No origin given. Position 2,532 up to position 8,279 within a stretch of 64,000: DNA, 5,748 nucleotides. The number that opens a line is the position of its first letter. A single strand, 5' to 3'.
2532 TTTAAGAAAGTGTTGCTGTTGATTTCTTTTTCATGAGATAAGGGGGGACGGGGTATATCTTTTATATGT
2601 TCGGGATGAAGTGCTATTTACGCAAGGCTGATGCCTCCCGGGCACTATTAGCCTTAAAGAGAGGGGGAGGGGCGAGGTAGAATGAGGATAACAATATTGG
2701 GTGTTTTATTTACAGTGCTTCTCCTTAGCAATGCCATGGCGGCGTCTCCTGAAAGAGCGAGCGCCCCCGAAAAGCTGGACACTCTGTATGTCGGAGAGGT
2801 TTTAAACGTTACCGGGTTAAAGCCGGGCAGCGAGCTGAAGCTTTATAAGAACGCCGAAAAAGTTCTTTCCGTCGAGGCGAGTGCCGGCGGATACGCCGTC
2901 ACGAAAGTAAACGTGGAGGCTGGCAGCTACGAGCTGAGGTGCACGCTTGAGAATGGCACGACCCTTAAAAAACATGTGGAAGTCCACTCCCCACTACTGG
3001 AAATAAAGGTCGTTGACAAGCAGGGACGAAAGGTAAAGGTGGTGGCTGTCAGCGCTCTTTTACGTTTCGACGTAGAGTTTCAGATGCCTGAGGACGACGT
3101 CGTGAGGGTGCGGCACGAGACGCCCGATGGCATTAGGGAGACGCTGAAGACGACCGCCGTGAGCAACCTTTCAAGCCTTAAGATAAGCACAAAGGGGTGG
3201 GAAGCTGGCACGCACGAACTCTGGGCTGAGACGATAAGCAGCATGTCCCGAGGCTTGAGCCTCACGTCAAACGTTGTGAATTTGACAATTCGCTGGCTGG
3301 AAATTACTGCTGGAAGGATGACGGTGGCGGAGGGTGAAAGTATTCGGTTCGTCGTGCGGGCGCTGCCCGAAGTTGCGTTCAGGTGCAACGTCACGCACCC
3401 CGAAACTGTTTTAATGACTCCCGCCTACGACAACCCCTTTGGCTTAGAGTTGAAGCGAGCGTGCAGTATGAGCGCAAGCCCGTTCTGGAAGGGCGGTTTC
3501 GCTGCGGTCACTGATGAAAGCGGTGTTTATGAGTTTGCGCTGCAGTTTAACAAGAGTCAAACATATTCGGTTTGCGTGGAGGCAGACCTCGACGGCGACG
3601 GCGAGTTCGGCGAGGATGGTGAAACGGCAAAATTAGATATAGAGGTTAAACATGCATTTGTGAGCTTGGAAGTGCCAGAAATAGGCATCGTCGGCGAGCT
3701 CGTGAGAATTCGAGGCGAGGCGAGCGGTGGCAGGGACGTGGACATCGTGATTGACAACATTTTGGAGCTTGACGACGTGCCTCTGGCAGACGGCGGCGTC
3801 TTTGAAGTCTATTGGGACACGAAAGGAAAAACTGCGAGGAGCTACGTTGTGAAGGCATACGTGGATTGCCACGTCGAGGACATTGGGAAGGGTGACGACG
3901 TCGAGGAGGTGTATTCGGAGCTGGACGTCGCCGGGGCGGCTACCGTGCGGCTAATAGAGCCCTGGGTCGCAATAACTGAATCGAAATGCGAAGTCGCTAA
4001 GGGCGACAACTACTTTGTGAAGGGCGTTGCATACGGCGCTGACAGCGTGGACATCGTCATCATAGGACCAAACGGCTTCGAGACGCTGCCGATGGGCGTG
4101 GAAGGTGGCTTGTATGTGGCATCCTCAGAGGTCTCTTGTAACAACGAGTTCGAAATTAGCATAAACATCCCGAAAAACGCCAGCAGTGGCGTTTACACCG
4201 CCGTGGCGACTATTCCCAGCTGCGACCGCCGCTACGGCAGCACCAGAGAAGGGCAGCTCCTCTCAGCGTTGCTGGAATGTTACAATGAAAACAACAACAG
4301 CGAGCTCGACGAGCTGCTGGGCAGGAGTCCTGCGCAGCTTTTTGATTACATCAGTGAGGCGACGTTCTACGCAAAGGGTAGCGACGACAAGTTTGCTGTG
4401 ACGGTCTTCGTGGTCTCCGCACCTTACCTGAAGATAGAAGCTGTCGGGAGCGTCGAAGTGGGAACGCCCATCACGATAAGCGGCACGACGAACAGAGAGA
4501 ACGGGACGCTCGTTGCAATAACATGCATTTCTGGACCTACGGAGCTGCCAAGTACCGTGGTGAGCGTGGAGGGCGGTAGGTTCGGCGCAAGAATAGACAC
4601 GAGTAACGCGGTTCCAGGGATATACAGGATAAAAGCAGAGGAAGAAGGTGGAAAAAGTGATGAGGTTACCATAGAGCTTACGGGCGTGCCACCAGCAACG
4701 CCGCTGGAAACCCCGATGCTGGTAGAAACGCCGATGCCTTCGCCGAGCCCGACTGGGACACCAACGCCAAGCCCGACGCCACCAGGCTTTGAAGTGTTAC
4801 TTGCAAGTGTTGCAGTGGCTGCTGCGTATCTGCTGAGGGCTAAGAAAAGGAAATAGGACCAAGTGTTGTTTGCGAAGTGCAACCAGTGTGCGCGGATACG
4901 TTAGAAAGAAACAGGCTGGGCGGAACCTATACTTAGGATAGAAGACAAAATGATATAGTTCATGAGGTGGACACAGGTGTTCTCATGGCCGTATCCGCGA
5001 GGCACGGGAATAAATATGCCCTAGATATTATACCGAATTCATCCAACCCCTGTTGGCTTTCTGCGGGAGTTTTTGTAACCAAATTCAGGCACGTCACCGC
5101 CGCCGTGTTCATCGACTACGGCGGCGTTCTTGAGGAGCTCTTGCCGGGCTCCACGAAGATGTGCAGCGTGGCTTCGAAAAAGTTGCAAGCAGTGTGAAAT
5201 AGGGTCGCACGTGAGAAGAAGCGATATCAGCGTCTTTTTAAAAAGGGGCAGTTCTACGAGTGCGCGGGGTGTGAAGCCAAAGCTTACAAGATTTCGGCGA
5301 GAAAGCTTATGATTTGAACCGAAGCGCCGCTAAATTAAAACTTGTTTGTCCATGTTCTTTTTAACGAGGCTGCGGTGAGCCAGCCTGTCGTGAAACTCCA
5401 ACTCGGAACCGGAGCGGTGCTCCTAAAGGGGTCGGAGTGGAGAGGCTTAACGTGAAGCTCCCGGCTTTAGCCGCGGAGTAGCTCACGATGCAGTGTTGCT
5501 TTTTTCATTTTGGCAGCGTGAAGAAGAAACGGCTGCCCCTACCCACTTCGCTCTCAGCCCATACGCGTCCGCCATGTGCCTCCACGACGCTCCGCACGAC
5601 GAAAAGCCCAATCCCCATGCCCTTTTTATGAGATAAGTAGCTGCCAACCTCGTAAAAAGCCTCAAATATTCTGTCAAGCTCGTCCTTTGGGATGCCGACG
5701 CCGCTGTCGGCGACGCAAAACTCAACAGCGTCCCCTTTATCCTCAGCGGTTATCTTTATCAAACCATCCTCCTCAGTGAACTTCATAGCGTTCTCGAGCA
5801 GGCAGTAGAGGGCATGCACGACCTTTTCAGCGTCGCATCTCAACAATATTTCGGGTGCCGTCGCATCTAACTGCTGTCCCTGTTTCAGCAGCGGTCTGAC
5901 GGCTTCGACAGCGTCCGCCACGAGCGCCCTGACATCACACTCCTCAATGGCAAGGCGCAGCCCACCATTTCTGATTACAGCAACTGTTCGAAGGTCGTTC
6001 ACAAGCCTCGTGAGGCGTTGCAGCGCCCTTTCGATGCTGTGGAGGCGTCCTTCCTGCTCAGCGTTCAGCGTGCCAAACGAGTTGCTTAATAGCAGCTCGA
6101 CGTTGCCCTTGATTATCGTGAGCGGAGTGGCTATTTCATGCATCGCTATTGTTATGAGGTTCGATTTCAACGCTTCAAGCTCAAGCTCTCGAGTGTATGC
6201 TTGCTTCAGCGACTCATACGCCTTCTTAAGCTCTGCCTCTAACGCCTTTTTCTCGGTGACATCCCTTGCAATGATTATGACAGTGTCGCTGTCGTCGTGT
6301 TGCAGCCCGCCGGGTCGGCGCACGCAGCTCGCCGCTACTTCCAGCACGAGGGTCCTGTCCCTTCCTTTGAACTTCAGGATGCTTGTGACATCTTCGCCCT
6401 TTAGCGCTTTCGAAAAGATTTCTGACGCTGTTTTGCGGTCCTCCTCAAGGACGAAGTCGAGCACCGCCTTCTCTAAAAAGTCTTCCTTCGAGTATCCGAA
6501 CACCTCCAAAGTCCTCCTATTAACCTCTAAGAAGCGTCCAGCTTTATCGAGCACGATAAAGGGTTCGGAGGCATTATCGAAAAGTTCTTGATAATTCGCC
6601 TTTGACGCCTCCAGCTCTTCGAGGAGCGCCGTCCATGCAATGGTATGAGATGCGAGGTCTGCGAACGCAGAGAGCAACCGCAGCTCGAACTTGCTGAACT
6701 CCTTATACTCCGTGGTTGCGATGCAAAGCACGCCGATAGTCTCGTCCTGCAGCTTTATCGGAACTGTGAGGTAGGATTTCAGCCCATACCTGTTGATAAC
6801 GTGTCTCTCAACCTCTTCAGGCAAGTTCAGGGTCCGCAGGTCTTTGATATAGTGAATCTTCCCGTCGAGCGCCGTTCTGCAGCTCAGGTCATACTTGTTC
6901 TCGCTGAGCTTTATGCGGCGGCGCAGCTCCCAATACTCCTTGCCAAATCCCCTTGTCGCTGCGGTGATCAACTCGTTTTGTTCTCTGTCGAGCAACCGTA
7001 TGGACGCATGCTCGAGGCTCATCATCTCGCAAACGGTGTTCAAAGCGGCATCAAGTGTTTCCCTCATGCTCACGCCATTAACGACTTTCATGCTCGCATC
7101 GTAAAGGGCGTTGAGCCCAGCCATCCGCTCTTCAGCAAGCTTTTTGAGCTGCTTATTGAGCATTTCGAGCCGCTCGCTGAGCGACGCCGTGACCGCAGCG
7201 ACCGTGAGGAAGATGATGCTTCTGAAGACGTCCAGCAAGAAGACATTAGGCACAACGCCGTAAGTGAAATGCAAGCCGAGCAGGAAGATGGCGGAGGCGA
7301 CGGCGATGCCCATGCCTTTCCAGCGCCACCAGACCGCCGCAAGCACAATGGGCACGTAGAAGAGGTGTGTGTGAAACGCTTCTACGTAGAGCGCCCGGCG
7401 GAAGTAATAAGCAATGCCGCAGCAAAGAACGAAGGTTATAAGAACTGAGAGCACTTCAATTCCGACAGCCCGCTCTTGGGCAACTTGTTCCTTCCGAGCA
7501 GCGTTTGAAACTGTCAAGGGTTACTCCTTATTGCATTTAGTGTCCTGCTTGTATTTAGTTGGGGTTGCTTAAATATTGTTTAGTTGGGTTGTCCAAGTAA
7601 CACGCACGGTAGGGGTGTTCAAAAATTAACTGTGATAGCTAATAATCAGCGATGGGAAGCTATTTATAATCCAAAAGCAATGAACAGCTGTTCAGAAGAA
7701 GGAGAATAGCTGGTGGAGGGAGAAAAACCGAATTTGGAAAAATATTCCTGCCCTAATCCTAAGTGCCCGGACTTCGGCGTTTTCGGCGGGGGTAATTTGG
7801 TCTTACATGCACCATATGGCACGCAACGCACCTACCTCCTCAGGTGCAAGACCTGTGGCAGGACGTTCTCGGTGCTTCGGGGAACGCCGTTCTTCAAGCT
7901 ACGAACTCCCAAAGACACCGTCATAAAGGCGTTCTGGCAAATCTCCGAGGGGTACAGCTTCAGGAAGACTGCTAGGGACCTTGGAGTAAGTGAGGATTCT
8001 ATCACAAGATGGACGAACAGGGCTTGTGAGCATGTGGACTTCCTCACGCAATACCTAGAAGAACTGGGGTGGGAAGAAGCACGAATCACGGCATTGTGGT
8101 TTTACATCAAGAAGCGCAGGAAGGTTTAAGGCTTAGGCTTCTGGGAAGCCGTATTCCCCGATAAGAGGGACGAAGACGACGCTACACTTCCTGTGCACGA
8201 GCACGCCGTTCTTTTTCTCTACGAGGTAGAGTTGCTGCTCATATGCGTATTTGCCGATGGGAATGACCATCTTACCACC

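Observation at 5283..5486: Two-copy conserved intergenic element with a long terminal hairpin and a covarying closing helix (copy A)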

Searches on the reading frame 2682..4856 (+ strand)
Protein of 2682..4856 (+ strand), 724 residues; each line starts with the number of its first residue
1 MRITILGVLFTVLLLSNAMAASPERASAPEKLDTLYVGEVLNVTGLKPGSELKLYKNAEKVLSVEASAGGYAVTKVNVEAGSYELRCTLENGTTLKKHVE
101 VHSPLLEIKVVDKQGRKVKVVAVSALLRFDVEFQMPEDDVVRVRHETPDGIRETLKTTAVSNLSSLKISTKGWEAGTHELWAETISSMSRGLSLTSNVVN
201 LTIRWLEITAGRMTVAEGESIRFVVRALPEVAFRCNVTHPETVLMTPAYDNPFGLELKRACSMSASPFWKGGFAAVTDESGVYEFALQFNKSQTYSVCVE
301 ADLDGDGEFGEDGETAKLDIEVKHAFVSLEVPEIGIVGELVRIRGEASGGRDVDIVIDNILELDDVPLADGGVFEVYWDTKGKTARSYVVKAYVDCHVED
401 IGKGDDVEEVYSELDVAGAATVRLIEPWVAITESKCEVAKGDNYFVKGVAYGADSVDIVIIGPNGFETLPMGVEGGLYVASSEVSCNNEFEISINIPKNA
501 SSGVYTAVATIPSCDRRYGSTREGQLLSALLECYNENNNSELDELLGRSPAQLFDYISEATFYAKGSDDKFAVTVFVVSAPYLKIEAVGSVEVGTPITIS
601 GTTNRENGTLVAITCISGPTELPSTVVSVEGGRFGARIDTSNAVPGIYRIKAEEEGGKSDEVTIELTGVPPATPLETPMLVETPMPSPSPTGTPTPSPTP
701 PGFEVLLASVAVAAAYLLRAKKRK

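Call 7: search_protein_families(library=pfam, proteins=[window:2682-4856:+])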
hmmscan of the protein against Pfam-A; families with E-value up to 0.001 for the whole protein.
window:2682-4856:+ (724 aa): 0 families

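Call 64: find_homologous_proteins(query=window:2682-4856:+, max_evalue=1e-30)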
Query window:2682-4856:+ (724 aa): 3 proteins with E <= 1e-30 among 8000 candidates.
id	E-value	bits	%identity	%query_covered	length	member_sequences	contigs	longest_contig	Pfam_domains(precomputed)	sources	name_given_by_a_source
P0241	0.0e+0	1595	100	100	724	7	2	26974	-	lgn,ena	-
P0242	0.0e+0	1057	77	84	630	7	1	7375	-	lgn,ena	-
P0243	1.7e-71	260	34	72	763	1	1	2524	PF18204.7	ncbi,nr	ncbi:hypothetical protein C5S30_05930 [ANME-1 cluster archaeon GoMg4]|nr:hypothetical protein [ANME-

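Call 65: find_encoding_contigs(protein=P0242, flank=5000, max_places=4)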
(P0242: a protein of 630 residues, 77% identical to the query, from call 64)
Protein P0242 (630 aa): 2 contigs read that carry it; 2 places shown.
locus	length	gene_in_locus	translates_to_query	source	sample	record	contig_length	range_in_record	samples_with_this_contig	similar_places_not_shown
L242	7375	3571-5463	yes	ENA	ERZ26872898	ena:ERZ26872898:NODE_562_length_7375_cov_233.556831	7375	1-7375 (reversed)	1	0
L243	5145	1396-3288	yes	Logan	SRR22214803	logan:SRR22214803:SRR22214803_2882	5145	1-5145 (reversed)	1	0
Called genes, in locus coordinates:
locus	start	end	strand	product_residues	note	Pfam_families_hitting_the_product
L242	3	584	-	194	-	?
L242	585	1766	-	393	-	PF00155:Aminotran_1_2, PF00266:Aminotran_5, PF01041:DegT_DnrJ_EryC1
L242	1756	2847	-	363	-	PF22025:ThiI_fer, PF02926:THUMP, PF02568:ThiI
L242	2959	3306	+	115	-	PF01381:HTH_3 (weak)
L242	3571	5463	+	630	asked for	-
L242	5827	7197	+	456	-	PF06068:TIP49, PF05496:RuvB_N (weak), PF13191:AAA_16 (faint), PF00004:AAA, PF03796:DnaB_C (faint), PF17856:TIP49_C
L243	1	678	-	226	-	?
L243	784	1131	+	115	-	PF01381:HTH_3 (weak)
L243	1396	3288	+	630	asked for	-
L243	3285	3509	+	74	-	-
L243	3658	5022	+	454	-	PF06068:TIP49, PF05496:RuvB_N (weak), PF13191:AAA_16 (faint), PF00004:AAA, PF03796:DnaB_C (faint), PF17856:TIP49_C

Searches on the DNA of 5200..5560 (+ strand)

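Call 8: search_rna_families(source=window, start=5200, end=5560, threshold=evalue, max_evalue=10, show_alignments=3)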
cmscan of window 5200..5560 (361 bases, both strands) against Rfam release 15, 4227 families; matches with E-value up to 10: 3.
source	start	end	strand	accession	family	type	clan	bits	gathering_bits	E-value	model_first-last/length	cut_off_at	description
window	5365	5499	+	RF00062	HgcC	Gene;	-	17.9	50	0.052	1-130/130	no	HgcC family RNA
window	5274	5373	-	RF00437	HLE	Cis-reg;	-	13.1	60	4.2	1-130/130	no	Hairy RNA localisation element (HLE)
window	5428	5557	+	RF01969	RMST_8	Gene; lncRNA;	-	12.3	80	6.2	1-143/143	no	Rhabdomyosarcoma 2 associated transcript conserved region 8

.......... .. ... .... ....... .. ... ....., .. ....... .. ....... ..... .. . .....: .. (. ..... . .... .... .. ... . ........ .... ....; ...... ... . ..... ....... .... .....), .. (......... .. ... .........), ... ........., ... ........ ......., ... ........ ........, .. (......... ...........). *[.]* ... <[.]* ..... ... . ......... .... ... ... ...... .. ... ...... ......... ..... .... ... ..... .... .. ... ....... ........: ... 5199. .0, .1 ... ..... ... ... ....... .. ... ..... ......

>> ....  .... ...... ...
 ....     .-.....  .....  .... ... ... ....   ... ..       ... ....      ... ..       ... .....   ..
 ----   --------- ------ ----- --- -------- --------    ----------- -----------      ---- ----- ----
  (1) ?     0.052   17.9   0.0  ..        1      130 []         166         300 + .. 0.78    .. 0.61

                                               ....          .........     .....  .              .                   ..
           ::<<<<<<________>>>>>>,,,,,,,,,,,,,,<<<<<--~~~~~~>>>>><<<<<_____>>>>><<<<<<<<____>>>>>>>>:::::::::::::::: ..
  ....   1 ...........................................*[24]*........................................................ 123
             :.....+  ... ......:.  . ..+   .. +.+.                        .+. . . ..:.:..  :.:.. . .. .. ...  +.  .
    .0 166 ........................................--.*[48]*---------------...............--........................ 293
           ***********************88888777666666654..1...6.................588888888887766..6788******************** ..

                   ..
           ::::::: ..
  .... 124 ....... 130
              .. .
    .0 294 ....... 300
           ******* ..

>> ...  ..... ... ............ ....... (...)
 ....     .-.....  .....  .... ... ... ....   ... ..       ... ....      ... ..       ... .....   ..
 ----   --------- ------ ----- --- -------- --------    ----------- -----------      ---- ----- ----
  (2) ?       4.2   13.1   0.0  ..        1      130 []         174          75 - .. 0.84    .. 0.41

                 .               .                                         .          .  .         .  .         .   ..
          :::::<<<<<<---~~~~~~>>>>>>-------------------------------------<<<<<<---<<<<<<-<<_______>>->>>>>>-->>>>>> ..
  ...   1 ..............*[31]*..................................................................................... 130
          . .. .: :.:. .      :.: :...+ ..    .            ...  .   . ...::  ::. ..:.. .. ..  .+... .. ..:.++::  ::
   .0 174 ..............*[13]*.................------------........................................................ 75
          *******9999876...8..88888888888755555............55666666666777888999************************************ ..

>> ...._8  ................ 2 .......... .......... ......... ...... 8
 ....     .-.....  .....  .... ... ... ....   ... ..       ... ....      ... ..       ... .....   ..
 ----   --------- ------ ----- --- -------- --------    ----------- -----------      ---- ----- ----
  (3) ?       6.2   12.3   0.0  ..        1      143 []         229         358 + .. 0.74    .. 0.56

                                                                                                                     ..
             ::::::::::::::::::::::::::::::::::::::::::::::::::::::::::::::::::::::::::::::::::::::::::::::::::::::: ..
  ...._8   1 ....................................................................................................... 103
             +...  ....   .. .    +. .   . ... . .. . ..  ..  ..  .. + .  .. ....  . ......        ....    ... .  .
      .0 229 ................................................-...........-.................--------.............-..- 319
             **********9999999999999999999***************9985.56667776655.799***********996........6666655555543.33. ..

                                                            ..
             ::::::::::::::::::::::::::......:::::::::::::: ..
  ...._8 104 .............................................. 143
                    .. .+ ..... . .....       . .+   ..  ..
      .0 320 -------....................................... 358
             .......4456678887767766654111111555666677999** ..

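Call 45: build_rna_model(alignment_id=A3)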
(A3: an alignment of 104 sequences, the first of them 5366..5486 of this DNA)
Model R1 built from alignment A3 (104 sequences, 135 columns); structure: RNAalifold consensus.
model positions 109; base pairs 9; branch points 1; effective number of sequences 5.34; information 0.59 bits per position. Calibrated on 0.2 Mb of random sequence (short: E-values are rough).
structure used (alignment columns):
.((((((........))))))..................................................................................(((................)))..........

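Call 46: search_with_rna_model(model_id=R1, sources=[window, L053, L105, L236, L240], max_evalue=1)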
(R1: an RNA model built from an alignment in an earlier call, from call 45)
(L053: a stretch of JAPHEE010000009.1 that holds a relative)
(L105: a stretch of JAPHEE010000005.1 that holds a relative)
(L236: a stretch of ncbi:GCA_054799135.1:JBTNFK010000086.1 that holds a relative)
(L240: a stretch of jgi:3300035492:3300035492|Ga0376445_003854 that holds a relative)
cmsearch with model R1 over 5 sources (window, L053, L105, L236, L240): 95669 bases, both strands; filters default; matches with E-value up to 1: 9.
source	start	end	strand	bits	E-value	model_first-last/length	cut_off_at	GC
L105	3309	3410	+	68.9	1e-13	1-109/109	no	0.68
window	13767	13878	+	63.5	1.5e-12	1-109/109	no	0.62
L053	1535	1631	+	60.8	6.1e-12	1-109/109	no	0.72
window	5366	5486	+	53.9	2e-10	1-109/109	no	0.62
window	63837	63929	+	35.7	2e-06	1-109/109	no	0.57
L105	6105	6189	+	32.6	9.8e-06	1-109/109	no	0.61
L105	7088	7209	-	29.3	5.4e-05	1-109/109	no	0.66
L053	2767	2874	-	18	0.016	1-109/109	no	0.7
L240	1267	1368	+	12.3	0.3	1-109/109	no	0.47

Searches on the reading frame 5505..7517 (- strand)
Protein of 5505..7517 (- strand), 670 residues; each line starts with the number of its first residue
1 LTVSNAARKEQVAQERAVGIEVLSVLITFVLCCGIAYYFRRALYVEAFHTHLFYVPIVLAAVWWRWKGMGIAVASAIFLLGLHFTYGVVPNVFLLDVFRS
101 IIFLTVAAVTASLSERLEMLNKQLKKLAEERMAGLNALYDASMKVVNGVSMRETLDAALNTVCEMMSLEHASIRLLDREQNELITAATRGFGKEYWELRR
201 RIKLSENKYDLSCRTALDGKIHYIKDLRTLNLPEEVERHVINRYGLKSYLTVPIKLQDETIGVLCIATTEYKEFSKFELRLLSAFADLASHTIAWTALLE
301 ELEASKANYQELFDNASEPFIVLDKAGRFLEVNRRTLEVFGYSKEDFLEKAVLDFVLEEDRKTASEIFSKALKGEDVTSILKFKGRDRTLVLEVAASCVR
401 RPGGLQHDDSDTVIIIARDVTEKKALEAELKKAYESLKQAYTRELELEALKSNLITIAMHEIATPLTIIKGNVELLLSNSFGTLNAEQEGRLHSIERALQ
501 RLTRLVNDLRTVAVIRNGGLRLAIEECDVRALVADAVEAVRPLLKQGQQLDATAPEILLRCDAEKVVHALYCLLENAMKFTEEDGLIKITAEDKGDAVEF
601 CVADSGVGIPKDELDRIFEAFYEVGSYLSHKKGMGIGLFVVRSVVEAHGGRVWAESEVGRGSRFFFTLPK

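Call 7: search_protein_families(library=pfam, proteins=[window:5505-7517:-])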
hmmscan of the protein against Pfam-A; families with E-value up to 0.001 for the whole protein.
window:5505-7517:- (670 aa): 11 families
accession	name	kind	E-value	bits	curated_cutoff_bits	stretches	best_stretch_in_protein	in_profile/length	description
PF02518.31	HATPase_c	-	2.4e-27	96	26.4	1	562-669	2-108/111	Histidine kinase-, DNA gyrase B-, and HSP90-like ATPase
PF01590.32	GAF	-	2.8e-14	54.2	22.4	1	151-292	2-132/133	GAF domain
PF13185.12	GAF_2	-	2.9e-13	50.6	28.6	1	150-293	3-135/136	GAF domain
PF00512.31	HisKA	-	6.8e-13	48.9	26.9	1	451-516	2-64/66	His Kinase A (phospho-acceptor) domain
PF00989.32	PAS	-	4.4e-11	43.2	22.6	1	308-404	2-101/113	PAS fold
PF08448.16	PAS_4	-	1e-10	42.3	23.1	1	313-424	1-109/110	PAS fold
PF13492.12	GAF_3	-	3.6e-10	40.8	27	1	150-293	1-127/129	GAF domain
PF13188.13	PAS_8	-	3.8e-07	30.2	21.8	1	309-352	3-43/65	PAS domain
PF13426.13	PAS_9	-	8.3e-07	29.7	27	1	318-422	2-103/103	PAS domain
PF08447.18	PAS_3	-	1.1e-06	29.2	25.6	1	330-388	2-63/89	PAS fold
PF13581.12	HATPase_c_2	-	0.00032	21.1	27.4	0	558-647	24-111/127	Histidine kinase-like ATPase domain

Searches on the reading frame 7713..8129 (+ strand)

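Call 7: search_protein_families(library=pfam, proteins=[window:7713-8129:+])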
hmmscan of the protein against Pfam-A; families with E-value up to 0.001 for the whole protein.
window:7713-8129:+ (138 aa): 2 families
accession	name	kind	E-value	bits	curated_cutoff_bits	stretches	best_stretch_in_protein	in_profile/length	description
PF13384.12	HTH_23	-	7.2e-05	22.9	24.6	1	71-103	8-40/50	Homeodomain-like domain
PF13542.12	HTH_Tnp_ISL3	-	0.00087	19.2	27.4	0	72-103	19-49/51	Helix-turn-helix domain of transposase family ISL3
